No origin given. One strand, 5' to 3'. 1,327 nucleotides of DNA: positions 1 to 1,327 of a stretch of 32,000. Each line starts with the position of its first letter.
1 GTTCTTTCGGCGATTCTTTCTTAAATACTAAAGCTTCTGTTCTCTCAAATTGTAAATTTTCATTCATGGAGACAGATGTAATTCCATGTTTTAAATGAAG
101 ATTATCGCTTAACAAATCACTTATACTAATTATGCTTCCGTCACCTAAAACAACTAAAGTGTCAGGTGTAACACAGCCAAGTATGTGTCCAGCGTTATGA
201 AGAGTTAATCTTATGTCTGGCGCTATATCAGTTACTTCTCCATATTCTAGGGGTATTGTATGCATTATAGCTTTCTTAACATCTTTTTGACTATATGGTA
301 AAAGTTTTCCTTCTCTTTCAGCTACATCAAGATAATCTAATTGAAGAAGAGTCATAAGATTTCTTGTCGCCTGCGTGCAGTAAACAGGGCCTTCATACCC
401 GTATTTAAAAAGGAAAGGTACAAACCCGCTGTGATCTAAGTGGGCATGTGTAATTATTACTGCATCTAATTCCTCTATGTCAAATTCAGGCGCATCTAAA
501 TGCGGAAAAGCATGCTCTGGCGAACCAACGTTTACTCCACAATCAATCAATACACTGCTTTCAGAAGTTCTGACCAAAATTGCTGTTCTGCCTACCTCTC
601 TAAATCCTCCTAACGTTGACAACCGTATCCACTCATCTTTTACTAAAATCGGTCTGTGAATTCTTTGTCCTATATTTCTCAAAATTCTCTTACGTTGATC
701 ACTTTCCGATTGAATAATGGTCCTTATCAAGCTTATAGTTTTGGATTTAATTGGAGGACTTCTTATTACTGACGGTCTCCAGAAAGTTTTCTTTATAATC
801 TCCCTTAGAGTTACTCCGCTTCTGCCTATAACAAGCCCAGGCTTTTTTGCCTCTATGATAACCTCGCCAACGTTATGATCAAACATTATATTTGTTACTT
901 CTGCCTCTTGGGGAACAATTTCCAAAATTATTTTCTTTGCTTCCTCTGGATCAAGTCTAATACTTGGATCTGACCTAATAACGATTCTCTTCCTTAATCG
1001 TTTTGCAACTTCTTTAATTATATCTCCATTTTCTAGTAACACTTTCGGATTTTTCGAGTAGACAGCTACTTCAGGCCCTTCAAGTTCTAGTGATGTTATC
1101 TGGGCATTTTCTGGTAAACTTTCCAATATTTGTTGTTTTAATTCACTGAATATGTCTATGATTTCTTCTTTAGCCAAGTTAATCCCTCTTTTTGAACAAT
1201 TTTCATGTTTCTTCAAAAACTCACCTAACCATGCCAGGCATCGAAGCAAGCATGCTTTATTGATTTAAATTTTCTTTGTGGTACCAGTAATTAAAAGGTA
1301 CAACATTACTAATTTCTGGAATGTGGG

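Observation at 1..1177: Intein inserted in the aCPSF1 beta-CASP ribonuclease directly after the catalytic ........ motif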

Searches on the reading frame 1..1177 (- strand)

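Call 5: search_protein_families(library=pfam, proteins=[window:1-1177:-], max_evalue=1)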
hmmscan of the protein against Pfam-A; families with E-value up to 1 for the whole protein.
window:1-1177:- (392 aa): 10 families
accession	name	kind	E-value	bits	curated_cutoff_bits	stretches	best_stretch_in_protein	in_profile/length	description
PF17214.9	KH_TffA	-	2.6e-25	88.6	22.6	1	8-74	2-68/68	Transcription termination factor FttA, KH domain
PF00753.33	Lactamase_B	-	1.2e-12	48.6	22.7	1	196-352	5-155/196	Metallo-beta-lactamase superfamily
PF16661.11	Lactamase_B_6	-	9.2e-11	41.9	27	1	202-335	2-144/193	Metallo-beta-lactamase superfamily domain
PF12706.13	Lactamase_B_2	-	5.6e-08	33.1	27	1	209-274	3-69/200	Beta-lactamase superfamily domain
PF07650.23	KH_2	-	0.00011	22.4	22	1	90-130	11-53/78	KH domain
PF23023.1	Anti-Pycsar_Apyc1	-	0.0015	18.5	50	1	200-262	23-80/250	Anti-Pycsar protein Apyc1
PF00013.35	KH_1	-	0.043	14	21.5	1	105-131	3-29/66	KH domain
PF13483.12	Lactamase_B_3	-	0.046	14.2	24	1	195-250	5-50/160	Beta-lactamase superfamily domain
PF13083.13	KH_KhpA-B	-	0.068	13.5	32.1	1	82-125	6-52/73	KhpA/KhpB, KH domain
PF17832.7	Pre-PUA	-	0.24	12.4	23.5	0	3-47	22-66/86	Pre-PUA-like domain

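Call 6: search_protein_families(library=ncbifam, proteins=[window:1-1177:-], max_evalue=1)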
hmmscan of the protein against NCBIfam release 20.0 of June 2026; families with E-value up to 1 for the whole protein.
window:1-1177:- (392 aa): 44 families (the best 25 are shown)
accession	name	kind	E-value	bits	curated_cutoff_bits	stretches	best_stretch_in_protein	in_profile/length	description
TIGR03675.1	arCOG00543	equivalog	4.8e-149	497.5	580.2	1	11-355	2-347/631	beta-CASP ribonuclease aCPSF1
NF045584.1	cas14_MBL_CASP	equivalog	3.7e-27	94.9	800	1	184-336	1-152/612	type VII CRISPR-associated protein Cas14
TIGR00649.1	MG423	subfamily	8.2e-09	34.4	400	1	185-275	2-97/546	RNase J family beta-CASP ribonuclease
NF047419.1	RNase_J1_RnjA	exception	9.2e-08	31.2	820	1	186-275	4-97/549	ribonuclease J1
NF008887.0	PRK11921.1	equivalog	3.9e-07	29.3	635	1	201-275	39-110/396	anaerobic nitric oxide reductase flavorubredoxin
NF012229.1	bla_class_B_core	domain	1.9e-06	28.1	100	1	188-276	6-89/139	metallo-beta-lactamase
NF002553.0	PRK02113.1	equivalog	5.6e-06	26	386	1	197-258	35-88/252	MBL fold metallo-hydrolase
NF000427.2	blaCAU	exception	6.1e-06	25.7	500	1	196-343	25-161/262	CAU/MBL1b family subclass B3 metallo-beta-lactamase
NF003954.0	PRK05452.1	equivalog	1e-05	24.7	711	1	206-271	43-106/479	anaerobic nitric oxide reductase flavorubredoxin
TIGR01445.1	intein_Nterm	domain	1.2e-05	26.2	24.5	1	335-391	1-60/83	intein N-terminal splicing region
NF033105.1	bla_subclass_B3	equivalog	3.6e-05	23.2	240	1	198-256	24-81/257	subclass B3 metallo-beta-lactamase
NF033106.1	blaL1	exception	7.8e-05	21.7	560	1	198-254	60-115/290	L1 family subclass B3 metallo-beta-lactamase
NF041809.1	Avs1a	equivalog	0.00011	21.1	420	1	199-257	9-68/387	AVAST type 1 anti-phage system MBL fold metallo-hydrolase Avs1a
NF000801.0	PRK00055.1-3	equivalog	0.00018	20.7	252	1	197-250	20-67/307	ribonuclease Z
TIGR02651.1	RNase_Z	equivalog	0.00041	19.5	292.95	1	198-250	19-65/302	ribonuclease Z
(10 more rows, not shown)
